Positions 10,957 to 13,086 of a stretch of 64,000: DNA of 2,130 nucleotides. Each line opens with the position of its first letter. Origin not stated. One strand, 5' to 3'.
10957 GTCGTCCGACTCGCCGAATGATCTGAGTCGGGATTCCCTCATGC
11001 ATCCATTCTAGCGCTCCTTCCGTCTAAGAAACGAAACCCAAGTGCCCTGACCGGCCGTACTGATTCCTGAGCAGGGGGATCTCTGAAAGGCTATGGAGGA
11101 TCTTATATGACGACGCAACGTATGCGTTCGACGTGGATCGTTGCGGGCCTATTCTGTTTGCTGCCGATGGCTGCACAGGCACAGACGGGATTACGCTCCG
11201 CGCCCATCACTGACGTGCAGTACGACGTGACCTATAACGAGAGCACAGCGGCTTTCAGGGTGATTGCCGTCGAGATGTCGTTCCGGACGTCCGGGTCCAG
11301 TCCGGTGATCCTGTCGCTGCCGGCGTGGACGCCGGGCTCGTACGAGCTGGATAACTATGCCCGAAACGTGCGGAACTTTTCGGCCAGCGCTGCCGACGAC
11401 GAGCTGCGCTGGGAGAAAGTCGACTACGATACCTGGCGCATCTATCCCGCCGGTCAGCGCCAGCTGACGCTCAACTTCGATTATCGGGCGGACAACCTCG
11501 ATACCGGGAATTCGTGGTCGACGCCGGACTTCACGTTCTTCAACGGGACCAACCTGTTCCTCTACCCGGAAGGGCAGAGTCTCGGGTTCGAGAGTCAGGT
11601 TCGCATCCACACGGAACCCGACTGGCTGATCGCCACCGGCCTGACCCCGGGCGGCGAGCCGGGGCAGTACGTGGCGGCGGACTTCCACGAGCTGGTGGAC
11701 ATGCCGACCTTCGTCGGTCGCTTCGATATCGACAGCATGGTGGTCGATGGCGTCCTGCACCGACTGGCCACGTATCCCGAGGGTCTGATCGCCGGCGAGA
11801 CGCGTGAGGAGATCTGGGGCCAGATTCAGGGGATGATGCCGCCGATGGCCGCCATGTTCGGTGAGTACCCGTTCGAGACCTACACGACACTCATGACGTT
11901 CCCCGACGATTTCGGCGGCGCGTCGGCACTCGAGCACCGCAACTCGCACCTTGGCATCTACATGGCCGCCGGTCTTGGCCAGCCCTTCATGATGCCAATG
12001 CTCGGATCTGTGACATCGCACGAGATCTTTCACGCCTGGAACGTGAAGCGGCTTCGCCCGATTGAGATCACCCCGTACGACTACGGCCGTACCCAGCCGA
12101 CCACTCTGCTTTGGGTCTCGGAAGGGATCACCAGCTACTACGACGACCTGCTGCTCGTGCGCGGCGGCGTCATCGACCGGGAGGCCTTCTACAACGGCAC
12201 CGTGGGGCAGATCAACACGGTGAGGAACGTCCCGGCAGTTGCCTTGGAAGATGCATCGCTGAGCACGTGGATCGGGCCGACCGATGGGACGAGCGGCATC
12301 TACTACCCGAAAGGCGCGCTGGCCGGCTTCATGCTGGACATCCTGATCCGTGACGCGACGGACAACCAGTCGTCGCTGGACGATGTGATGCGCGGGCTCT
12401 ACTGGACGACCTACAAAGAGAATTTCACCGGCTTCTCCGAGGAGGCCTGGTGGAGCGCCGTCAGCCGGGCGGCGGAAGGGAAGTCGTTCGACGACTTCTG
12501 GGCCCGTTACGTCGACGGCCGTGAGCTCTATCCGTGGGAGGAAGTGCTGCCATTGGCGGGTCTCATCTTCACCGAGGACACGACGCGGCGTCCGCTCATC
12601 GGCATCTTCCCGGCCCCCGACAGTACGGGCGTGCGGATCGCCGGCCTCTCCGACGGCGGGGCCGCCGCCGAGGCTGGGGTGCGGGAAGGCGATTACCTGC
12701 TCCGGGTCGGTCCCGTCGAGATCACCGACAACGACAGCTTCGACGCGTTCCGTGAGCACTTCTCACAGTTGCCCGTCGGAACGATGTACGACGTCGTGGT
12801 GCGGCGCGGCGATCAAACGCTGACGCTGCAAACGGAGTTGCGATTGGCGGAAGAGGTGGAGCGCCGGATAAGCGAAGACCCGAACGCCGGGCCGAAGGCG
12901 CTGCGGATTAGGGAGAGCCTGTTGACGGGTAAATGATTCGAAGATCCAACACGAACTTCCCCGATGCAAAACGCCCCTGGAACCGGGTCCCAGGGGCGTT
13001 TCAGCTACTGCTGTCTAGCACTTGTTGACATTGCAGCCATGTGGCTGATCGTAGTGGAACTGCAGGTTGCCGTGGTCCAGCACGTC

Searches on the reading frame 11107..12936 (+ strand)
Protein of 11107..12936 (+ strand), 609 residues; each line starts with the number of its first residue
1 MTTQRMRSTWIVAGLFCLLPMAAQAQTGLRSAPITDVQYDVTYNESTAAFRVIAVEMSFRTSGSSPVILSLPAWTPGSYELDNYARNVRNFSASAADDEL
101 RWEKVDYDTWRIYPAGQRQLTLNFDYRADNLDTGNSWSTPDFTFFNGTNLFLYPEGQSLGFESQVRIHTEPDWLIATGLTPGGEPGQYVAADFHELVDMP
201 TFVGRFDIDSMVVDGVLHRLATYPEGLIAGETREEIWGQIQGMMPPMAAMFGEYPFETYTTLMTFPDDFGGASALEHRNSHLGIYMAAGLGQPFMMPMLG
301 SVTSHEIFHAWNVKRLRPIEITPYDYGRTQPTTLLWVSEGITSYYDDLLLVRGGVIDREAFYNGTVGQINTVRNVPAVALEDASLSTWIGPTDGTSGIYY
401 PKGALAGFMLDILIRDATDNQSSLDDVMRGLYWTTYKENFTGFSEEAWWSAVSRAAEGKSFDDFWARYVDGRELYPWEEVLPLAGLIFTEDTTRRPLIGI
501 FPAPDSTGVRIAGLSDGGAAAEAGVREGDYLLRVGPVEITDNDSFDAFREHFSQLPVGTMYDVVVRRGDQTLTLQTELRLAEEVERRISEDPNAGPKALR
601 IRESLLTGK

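Call 36: search_protein_families(library=pfam, proteins=[window:11107-12936:+], max_evalue=0.00001)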
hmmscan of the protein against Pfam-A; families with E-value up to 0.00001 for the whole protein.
window:11107-12936:+ (609 aa): 2 families
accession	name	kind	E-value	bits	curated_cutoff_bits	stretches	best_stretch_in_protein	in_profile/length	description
PF17899.6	Peptidase_M61_N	-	1.3e-38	133.1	23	1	39-205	2-168/168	Peptidase M61 N-terminal domain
PF05299.18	Peptidase_M61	-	1.1e-25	90.7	22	1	301-405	4-117/118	M61 glycyl aminopeptidase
